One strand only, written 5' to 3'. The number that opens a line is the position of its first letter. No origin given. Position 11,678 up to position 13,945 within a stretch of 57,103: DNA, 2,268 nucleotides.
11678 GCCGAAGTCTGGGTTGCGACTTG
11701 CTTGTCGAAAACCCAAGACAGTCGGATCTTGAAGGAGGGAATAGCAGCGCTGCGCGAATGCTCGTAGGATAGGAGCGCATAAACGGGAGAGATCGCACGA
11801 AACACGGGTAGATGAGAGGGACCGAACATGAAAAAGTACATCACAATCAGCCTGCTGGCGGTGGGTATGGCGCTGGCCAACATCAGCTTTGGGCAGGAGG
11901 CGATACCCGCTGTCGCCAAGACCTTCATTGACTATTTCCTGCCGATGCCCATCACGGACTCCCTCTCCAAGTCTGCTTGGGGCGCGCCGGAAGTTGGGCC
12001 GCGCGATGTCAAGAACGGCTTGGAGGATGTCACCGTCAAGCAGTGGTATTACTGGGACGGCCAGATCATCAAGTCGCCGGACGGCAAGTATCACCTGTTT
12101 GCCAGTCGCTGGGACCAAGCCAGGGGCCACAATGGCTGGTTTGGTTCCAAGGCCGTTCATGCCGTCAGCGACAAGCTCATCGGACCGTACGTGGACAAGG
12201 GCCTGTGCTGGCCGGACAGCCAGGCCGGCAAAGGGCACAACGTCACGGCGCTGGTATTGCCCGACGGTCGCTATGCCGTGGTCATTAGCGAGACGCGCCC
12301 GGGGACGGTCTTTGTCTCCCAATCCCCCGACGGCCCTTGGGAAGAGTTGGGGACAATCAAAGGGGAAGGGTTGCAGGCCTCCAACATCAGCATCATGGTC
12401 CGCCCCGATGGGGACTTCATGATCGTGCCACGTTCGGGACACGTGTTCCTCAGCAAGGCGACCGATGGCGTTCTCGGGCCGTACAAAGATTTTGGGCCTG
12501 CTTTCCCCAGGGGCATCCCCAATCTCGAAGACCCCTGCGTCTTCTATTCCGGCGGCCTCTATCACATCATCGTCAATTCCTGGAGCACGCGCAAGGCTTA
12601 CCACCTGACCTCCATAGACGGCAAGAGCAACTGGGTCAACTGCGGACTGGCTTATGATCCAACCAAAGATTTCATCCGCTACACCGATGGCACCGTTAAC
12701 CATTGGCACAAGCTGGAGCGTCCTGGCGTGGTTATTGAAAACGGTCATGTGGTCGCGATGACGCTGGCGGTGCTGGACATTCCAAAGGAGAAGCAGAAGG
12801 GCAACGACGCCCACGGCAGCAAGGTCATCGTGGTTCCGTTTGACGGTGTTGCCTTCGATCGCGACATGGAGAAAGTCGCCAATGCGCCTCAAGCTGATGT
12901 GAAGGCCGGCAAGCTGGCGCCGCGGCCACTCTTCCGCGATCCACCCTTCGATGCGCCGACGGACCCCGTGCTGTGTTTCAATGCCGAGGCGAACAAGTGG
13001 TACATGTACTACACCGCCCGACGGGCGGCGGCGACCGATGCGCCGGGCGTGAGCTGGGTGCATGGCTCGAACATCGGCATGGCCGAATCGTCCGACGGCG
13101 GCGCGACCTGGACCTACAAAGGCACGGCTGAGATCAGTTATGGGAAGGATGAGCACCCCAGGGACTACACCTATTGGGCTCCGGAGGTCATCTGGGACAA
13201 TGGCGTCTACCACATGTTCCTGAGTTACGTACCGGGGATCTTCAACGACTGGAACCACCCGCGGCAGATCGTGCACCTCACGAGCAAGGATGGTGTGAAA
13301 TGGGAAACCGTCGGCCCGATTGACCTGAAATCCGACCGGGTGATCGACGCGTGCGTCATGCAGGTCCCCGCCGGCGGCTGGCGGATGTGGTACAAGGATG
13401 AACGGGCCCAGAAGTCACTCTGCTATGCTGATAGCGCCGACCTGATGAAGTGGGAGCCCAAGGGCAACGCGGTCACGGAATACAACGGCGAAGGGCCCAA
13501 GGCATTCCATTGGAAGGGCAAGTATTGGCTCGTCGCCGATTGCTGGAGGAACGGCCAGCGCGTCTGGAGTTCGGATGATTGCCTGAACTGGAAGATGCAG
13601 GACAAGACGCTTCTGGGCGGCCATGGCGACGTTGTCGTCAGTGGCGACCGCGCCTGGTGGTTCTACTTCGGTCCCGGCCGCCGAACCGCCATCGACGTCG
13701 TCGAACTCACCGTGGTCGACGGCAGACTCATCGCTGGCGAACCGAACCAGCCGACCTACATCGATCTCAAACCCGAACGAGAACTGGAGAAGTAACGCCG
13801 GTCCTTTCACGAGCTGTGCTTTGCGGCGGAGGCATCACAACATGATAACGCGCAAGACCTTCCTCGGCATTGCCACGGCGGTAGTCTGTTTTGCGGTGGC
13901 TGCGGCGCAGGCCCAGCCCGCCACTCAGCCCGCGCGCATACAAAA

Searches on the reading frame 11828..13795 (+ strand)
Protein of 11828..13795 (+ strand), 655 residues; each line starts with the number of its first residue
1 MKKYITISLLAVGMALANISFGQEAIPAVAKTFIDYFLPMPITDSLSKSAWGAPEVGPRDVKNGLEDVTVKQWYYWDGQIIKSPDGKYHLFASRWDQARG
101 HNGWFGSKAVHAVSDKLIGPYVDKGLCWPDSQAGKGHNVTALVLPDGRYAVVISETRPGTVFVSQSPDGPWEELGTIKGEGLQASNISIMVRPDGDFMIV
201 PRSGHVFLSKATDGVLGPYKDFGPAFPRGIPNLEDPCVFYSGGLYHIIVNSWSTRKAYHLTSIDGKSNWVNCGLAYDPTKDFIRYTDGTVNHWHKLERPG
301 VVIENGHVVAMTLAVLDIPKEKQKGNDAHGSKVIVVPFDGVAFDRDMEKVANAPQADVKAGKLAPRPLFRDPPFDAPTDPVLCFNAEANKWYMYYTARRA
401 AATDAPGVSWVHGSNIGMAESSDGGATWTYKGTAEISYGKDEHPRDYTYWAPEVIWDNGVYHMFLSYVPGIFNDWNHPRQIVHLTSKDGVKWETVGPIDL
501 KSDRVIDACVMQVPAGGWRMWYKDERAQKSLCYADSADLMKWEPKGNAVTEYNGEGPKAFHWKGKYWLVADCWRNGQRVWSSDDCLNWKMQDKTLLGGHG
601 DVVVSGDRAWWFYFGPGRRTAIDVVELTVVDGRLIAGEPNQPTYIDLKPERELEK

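Call 26: search_protein_families(library=pfam, proteins=[window:11828-13795:+], max_evalue=0.001)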
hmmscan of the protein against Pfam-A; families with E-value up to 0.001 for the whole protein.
window:11828-13795:+ (655 aa): 1 family
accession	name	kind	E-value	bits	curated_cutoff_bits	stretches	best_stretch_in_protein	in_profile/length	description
PF13088.12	BNR_2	-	5e-06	26.5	31.4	1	383-561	56-217/277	BNR repeat-like domain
